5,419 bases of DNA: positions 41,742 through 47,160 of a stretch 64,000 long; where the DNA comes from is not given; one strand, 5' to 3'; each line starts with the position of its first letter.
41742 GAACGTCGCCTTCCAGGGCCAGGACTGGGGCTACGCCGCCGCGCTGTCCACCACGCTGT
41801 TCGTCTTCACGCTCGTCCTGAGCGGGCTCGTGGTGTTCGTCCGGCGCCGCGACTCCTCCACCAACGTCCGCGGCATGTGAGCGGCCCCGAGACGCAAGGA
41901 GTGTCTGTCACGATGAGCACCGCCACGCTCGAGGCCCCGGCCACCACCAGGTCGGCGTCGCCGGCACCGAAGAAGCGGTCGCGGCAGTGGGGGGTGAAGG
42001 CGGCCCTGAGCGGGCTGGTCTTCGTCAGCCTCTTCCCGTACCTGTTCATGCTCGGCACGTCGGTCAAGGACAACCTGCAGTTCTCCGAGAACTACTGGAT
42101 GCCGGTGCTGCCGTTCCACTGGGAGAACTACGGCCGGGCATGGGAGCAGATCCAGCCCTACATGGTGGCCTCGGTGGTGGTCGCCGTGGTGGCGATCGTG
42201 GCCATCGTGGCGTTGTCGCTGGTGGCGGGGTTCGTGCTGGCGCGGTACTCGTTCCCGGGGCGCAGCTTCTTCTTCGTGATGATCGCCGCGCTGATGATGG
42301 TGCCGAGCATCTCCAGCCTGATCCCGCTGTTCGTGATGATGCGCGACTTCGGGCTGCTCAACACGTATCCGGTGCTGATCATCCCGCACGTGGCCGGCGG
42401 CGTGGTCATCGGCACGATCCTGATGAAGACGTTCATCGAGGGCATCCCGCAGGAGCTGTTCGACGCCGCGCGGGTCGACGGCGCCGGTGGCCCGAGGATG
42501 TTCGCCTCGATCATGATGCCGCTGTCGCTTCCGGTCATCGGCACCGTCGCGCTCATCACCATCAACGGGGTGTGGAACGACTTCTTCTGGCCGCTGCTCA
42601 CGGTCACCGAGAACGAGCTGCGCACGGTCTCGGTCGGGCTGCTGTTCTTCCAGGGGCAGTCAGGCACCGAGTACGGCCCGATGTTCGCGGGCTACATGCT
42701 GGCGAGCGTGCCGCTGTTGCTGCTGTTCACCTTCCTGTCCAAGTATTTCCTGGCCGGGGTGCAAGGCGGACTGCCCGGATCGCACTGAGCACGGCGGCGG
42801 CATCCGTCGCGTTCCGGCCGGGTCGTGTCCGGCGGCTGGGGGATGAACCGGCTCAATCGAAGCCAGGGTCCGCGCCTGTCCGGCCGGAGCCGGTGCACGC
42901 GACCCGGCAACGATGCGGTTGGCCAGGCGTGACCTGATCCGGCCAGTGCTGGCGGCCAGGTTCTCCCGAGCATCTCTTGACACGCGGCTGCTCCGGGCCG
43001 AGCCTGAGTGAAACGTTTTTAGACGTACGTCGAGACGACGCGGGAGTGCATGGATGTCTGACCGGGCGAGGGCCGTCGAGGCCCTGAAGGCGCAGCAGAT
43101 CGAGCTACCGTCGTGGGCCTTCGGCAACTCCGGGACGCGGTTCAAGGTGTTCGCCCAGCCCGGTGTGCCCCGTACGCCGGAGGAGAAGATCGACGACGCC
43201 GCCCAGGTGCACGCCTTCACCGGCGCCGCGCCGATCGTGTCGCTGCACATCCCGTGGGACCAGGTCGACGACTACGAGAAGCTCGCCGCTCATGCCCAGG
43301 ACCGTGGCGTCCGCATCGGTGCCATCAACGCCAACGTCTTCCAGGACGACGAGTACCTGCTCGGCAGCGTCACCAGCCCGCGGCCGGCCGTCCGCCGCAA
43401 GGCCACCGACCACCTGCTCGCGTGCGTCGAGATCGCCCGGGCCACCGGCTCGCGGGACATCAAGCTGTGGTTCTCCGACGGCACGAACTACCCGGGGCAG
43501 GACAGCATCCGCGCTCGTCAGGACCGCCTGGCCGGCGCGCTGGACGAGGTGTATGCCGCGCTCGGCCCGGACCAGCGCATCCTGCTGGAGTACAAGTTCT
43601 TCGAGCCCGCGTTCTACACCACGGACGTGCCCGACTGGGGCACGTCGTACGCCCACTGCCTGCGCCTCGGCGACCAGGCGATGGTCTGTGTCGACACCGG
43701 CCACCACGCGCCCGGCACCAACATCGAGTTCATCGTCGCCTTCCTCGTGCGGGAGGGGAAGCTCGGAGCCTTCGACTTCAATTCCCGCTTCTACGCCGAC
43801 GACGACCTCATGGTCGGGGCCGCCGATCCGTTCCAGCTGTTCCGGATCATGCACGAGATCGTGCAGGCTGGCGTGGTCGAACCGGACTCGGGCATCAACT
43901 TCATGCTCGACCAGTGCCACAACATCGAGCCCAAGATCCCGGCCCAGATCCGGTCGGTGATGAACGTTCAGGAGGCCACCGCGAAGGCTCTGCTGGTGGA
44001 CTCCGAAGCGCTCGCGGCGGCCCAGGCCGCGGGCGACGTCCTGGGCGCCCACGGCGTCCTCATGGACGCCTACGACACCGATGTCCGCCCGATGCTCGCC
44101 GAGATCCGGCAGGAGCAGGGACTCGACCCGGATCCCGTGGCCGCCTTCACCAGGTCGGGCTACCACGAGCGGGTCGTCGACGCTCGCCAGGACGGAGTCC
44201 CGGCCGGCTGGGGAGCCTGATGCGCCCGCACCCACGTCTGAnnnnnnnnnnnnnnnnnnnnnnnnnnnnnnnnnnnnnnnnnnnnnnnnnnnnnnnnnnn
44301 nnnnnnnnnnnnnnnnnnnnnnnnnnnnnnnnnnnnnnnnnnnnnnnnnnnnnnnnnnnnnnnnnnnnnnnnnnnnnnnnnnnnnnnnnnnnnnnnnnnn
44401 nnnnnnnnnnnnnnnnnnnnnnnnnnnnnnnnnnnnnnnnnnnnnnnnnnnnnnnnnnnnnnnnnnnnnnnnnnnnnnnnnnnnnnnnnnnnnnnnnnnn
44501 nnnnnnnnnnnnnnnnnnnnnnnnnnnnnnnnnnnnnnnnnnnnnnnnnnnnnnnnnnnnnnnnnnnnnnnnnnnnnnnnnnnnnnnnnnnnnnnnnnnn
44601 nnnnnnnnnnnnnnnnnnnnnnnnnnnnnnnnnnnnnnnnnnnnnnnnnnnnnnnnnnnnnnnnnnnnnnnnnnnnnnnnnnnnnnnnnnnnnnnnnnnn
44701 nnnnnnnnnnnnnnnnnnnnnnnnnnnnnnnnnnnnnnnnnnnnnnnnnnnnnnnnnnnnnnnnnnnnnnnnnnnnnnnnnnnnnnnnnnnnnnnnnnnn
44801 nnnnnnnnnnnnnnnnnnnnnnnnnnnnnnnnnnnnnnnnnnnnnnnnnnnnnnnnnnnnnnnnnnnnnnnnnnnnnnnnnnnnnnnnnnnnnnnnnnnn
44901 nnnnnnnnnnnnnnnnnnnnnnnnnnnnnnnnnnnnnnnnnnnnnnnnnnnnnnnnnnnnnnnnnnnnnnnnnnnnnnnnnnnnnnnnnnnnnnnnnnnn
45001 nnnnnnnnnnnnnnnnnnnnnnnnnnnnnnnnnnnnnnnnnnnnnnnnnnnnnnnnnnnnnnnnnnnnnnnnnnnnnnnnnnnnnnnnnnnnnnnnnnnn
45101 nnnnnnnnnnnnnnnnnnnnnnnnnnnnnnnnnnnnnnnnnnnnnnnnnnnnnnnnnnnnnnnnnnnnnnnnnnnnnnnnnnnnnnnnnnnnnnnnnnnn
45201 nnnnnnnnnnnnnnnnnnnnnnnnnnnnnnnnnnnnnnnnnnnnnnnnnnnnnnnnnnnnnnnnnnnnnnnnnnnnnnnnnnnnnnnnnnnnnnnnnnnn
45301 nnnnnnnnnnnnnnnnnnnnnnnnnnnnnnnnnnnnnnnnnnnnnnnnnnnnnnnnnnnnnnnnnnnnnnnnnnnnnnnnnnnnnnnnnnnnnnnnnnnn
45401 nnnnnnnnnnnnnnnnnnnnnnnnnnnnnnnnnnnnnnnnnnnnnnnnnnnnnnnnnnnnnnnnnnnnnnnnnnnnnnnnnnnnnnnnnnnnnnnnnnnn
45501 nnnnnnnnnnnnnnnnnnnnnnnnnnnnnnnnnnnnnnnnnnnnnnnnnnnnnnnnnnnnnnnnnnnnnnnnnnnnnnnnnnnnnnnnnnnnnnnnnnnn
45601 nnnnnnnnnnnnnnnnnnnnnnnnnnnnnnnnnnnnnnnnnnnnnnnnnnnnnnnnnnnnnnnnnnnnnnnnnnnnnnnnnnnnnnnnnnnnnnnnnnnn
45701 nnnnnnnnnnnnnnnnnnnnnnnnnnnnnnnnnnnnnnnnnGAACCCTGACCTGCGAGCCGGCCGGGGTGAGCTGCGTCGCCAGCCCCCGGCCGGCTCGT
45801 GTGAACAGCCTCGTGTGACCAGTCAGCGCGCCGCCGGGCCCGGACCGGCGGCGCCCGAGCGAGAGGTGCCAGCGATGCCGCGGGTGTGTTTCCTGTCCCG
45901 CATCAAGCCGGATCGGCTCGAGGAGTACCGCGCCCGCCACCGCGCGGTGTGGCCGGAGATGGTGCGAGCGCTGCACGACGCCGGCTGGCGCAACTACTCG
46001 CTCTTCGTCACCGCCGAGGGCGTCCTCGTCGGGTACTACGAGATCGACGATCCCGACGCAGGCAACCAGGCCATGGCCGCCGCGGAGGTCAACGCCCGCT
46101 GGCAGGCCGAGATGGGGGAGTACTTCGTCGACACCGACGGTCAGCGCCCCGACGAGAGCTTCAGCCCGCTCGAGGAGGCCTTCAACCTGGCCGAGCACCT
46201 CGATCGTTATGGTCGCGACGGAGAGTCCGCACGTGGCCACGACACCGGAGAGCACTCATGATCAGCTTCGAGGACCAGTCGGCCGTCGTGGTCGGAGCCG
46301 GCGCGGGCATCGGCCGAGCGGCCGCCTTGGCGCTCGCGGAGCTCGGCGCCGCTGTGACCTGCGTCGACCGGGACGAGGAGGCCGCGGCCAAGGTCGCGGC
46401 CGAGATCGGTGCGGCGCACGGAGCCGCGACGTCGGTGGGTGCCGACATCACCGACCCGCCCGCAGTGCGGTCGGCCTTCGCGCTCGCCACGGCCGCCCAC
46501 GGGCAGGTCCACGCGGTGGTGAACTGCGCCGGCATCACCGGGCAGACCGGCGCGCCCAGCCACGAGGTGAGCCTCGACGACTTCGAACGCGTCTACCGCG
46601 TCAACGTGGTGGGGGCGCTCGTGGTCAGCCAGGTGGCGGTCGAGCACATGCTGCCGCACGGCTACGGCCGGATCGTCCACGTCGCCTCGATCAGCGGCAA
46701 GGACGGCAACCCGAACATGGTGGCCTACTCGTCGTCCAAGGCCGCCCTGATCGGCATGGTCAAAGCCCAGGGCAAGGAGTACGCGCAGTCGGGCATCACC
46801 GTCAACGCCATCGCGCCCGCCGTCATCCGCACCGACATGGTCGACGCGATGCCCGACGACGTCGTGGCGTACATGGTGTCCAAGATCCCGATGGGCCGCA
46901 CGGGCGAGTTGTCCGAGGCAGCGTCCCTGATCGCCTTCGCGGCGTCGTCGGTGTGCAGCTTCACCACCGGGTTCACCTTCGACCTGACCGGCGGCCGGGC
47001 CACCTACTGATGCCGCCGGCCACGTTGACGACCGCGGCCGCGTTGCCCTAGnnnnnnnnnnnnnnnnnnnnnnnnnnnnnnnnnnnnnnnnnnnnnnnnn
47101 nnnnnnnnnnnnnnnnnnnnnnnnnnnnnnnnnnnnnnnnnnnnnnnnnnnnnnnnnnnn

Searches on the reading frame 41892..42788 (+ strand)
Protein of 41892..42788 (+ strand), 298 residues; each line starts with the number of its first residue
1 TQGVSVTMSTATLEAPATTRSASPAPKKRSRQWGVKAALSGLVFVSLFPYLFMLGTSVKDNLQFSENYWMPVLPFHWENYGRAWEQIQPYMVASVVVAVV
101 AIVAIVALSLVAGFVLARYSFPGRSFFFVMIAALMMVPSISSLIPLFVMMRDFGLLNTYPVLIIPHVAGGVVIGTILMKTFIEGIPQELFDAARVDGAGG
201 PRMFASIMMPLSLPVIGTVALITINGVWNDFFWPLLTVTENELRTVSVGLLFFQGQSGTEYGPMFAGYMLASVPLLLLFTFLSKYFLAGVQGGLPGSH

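Call 10: search_protein_families(library=pfam, proteins=[window:41892-42788:+], max_evalue=0.00001)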
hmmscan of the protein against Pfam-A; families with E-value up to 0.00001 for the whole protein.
window:41892-42788:+ (298 aa): 1 family
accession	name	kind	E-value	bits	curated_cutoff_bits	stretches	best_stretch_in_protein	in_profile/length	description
PF00528.27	BPD_transp_1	-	1.4e-16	61.2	26.4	1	110-287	2-179/184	Binding-protein-dependent transport system inner membrane component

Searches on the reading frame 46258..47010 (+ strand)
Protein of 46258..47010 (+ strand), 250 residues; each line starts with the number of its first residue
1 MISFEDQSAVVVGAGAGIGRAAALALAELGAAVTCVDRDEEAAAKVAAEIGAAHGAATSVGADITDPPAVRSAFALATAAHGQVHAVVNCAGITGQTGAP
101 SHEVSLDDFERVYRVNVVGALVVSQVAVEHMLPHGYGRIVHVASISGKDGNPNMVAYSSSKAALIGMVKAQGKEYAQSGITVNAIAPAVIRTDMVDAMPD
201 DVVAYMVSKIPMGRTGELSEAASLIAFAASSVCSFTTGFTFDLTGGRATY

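Call 10: search_protein_families(library=pfam, proteins=[window:46258-47010:+], max_evalue=0.00001)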
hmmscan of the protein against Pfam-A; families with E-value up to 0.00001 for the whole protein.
window:46258-47010:+ (250 aa): 4 families
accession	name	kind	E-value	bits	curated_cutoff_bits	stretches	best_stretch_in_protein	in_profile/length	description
PF00106.31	adh_short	-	1.5e-51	175.2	26.6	1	8-198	2-190/195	short chain dehydrogenase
PF13561.12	adh_short_C2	-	8.6e-51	173.2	27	1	13-246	1-234/236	Enoyl-(Acyl carrier protein) reductase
PF08659.16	KR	-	1.6e-10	41.7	22.6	1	10-171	4-163/180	KR domain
PF01370.27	Epimerase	-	1.2e-08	35.1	20.9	1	10-209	2-192/240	NAD dependent epimerase/dehydratase family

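Call 26: search_protein_families(library=ncbifam, proteins=[window:46258-47010:+], max_evalue=0.01)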
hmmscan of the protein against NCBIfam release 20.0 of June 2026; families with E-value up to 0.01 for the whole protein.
window:46258-47010:+ (250 aa): 232 families (the best 25 are shown)
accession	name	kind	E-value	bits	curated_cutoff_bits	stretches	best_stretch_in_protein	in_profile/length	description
NF004198.0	PRK05653.1-3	equivalog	1.1e-61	208.4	296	1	4-247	5-246/248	3-oxoacyl-ACP reductase FabG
NF005559.1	PRK07231.1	subfamily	6.6e-56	189.6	215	1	4-248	2-248/249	glucose 1-dehydrogenase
NF009466.0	PRK12826.1-2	subfamily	7.2e-56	189.4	222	1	6-248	3-245/248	3-oxoacyl-ACP reductase FabG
TIGR01830.1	3oxo_ACP_reduc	equivalog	1.6e-53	181.9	297.75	1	9-246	1-237/239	3-oxoacyl-[acyl-carrier-protein] reductase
NF009464.0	PRK12824.1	subfamily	5e-50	170.5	269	1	7-247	3-242/245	3-oxoacyl-ACP reductase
NF004818.0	PRK06172.1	equivalog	3.3e-49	167.5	336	1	2-247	3-250/253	SDR family oxidoreductase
NF053701.1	CsHdxCHCADhChcB2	equivalog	1.3e-47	162.4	350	1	4-247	1-242/245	cis-4-hydroxycyclohexanecarboxylate dehydrogenase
NF052558.1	MBtsdlDhBudC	equivalog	5.3e-47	160.5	270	1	4-247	1-241/250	meso-2,3-butanediol dehydrogenase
TIGR01829.1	AcAcCoA_reduct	subfamily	7.6e-47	160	302.1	1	9-247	3-240/242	acetoacetyl-CoA reductase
NF004199.0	PRK05653.1-4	equivalog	1.8e-46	158.7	301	1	3-246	2-244/247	3-oxoacyl-ACP reductase FabG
NF005067.0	PRK06484.1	equivalog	1.1e-45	156.2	713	1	8-250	11-254/524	short chain dehydrogenase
NF006070.0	PRK08213.1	subfamily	2.8e-45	154.9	279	1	5-247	11-256/259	gluconate 5-dehydrogenase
NF009384.0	PRK12743.1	equivalog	2.1e-44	151.7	264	1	5-246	5-246/258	SDR family oxidoreductase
NF004197.0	PRK05653.1-1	equivalog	7.2e-44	150.3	332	1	4-247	5-246/249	3-oxoacyl-ACP reductase FabG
NF047420.2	EF_P_mod_YmfI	equivalog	3.1e-43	148.2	238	1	9-246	2-234/236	elongation factor P 5-aminopentanone reductase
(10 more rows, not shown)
